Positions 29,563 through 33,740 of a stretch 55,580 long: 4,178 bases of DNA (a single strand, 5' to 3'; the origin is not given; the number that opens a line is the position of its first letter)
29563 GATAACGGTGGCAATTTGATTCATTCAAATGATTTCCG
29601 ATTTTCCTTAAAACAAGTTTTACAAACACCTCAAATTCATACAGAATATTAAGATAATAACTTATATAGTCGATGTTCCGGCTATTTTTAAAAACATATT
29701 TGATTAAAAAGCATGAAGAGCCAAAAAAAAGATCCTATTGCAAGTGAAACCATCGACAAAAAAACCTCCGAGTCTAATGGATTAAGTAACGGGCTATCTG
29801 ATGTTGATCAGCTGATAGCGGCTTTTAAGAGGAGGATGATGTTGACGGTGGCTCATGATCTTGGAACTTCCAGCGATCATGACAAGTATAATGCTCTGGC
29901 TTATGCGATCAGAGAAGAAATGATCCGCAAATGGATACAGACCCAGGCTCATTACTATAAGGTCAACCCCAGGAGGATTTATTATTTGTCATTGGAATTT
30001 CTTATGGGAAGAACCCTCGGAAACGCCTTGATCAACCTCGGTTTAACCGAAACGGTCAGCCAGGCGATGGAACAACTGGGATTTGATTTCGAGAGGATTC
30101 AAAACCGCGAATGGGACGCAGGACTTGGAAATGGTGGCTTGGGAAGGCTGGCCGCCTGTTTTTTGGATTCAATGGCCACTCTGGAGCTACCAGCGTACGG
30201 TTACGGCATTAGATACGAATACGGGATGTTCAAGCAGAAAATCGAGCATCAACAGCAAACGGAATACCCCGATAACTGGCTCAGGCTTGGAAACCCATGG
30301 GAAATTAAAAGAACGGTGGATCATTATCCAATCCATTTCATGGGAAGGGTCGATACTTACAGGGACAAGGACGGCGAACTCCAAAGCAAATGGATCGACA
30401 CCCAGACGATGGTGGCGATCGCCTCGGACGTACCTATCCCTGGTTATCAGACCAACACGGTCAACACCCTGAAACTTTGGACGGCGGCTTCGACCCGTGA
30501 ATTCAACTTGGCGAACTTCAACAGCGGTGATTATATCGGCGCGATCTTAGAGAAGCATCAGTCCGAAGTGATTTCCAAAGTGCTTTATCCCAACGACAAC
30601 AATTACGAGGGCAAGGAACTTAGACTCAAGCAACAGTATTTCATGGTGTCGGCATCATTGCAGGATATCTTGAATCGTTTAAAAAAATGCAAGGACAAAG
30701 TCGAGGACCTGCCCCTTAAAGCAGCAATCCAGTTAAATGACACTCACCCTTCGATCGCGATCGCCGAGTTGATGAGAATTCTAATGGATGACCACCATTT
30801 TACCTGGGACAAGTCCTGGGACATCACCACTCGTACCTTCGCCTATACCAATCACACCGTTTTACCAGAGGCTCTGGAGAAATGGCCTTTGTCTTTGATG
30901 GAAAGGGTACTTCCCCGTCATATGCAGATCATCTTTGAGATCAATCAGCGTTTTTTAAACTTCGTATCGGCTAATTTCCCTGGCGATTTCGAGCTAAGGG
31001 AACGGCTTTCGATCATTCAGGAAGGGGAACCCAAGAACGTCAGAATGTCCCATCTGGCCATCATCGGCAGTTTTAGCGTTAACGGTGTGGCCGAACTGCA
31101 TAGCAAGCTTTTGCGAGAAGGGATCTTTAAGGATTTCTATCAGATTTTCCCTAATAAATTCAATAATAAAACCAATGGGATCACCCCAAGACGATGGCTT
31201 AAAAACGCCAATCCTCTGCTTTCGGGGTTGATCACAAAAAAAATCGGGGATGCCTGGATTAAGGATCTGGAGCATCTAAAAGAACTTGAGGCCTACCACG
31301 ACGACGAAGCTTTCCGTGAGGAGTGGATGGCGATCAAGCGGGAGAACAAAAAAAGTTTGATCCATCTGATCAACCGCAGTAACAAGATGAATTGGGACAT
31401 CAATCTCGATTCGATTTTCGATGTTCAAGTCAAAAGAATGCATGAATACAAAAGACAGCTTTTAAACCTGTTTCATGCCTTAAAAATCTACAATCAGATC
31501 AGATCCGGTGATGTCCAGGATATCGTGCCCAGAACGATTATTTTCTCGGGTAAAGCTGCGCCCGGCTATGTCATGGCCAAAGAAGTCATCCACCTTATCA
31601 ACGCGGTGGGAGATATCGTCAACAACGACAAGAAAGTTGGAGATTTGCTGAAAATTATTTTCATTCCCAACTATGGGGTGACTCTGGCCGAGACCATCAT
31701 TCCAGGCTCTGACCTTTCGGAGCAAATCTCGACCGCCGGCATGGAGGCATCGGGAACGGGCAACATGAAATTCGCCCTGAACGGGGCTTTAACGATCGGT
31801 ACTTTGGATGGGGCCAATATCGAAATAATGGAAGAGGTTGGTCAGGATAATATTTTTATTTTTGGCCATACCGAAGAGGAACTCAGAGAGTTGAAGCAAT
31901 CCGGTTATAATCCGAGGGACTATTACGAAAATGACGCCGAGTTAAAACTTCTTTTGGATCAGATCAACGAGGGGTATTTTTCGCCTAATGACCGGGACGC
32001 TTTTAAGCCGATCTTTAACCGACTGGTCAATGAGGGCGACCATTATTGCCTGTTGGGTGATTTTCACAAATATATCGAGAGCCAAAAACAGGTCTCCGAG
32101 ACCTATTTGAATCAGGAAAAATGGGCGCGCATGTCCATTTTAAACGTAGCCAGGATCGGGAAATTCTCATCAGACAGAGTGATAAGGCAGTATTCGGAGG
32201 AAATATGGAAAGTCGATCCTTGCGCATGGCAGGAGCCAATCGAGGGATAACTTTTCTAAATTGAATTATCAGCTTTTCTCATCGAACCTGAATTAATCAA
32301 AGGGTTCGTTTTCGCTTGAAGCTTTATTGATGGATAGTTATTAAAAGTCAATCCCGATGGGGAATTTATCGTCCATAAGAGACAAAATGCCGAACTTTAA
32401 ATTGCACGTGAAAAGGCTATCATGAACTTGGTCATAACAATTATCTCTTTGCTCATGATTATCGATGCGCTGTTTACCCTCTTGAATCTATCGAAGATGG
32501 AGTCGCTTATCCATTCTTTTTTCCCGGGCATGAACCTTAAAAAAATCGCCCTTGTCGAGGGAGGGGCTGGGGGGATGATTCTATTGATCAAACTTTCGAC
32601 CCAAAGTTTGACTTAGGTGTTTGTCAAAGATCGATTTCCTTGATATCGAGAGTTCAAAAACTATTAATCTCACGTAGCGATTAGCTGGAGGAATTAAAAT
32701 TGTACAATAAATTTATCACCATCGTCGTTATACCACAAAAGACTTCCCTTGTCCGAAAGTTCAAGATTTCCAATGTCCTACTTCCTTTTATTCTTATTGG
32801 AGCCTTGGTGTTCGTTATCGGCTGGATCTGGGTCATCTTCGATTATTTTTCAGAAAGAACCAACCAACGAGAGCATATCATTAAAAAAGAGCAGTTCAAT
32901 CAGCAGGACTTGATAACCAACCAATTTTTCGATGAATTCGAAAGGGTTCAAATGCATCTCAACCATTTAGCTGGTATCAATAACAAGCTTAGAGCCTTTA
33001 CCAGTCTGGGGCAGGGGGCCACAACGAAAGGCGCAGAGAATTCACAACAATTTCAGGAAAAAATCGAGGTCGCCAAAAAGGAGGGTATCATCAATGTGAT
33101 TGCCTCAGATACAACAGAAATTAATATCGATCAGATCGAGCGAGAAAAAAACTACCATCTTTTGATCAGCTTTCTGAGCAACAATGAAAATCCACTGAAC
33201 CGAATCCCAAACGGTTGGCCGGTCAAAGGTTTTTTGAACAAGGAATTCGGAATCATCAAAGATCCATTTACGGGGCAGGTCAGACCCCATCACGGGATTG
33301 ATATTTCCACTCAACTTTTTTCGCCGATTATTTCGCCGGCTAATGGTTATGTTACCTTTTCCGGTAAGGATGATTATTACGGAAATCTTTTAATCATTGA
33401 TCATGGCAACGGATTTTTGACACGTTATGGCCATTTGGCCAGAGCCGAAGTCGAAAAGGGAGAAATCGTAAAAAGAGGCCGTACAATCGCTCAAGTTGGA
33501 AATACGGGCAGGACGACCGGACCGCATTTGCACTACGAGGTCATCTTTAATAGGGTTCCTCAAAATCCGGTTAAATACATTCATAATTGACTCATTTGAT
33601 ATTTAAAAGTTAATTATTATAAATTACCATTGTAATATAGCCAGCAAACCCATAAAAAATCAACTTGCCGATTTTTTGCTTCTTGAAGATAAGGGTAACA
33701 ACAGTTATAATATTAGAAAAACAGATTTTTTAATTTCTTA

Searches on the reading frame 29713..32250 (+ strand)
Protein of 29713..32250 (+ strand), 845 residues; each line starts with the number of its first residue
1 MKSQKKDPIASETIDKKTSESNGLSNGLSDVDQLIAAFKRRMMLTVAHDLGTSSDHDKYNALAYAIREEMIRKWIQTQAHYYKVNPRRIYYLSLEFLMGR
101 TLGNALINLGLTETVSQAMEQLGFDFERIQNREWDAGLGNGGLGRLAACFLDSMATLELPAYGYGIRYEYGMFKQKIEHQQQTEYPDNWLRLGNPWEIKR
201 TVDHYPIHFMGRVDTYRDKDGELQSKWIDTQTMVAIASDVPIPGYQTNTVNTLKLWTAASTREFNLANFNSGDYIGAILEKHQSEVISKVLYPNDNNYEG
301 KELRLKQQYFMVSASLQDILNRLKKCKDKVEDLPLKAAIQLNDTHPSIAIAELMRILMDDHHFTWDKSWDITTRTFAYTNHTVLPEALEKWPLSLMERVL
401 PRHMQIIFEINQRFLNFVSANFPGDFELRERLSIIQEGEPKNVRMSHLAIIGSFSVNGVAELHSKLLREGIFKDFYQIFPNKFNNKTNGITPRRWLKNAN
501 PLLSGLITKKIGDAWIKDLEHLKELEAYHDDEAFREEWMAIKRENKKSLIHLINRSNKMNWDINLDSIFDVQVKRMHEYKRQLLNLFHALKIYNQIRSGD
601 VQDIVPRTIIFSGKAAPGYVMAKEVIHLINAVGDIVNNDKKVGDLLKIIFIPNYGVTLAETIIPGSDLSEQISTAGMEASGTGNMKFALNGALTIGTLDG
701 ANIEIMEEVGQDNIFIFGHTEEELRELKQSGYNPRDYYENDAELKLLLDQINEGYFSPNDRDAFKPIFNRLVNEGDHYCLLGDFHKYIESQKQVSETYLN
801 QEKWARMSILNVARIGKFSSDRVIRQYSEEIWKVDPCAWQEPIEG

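Call 56: search_protein_families(library=pfam, proteins=[window:29713-32250:+], max_evalue=0.0001)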
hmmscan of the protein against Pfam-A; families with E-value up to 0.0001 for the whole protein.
window:29713-32250:+ (845 aa): 1 family
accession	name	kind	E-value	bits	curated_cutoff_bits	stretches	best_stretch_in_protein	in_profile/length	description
PF00343.26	Phosphorylase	-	0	1109.5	27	1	119-834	1-713/713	Carbohydrate phosphorylase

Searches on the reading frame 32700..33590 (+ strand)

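Call 56: search_protein_families(library=pfam, proteins=[window:32700-33590:+], max_evalue=0.0001)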
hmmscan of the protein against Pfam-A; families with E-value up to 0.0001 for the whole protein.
window:32700-33590:+ (296 aa): 1 family
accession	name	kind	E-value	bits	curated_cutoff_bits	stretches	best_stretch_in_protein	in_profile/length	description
PF01551.29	Peptidase_M23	-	3.6e-31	107.6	28.7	1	196-290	2-96/96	Peptidase family M23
